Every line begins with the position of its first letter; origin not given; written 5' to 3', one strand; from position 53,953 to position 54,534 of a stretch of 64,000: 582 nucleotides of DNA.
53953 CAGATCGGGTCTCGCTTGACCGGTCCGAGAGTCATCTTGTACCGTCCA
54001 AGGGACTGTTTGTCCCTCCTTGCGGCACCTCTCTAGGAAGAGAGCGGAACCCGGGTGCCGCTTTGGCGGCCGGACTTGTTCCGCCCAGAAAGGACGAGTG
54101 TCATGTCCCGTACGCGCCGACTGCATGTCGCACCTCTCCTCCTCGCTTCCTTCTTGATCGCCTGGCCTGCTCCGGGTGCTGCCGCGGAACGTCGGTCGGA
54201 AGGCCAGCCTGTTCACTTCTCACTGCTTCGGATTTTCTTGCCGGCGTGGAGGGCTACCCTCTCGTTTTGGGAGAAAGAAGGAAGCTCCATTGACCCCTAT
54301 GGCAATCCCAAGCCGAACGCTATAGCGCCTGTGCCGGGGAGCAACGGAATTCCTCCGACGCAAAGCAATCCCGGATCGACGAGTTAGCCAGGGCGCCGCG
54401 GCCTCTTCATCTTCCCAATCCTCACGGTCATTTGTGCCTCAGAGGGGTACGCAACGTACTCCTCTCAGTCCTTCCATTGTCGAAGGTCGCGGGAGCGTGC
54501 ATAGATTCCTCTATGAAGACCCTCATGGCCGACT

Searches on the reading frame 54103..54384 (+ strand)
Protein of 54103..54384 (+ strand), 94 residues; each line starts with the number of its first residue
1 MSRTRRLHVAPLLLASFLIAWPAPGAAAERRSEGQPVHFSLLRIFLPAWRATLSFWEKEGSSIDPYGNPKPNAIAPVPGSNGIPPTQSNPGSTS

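Call 5: search_protein_families(library=ncbifam, proteins=[window:54103-54384:+], max_evalue=1)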
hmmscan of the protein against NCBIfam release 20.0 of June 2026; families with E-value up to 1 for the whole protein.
seq(94 aa): 0 families

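Call 6: search_protein_families(library=pfam, proteins=[window:54103-54384:+], max_evalue=1)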
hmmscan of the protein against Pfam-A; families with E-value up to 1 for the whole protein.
seq(94 aa): 0 families

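Call 11: find_homologous_proteins(query=window:54103-54384:+, max_evalue=10)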
Query seq(94 aa) (94 aa): 9 proteins with E <= 10 among 11 candidates.
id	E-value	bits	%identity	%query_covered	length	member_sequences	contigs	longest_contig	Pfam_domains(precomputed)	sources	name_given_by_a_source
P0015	1.1e-49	185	93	100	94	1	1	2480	-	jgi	jgi:hypothetical protein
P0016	2.3e-44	168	85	100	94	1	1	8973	-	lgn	-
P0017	7.6e-42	159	82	99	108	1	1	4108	-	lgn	-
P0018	3.7e-39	151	81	100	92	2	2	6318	-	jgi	jgi:hypothetical protein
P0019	8.6e-38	147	76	100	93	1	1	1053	-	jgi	jgi:hypothetical protein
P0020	1.2e-37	146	74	100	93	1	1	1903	-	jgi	jgi:hypothetical protein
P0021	4.5e-37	144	76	100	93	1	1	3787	-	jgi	-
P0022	4.5e-37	144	75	97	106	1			-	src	-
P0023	2.5e-32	129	72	84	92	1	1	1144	-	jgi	jgi:hypothetical protein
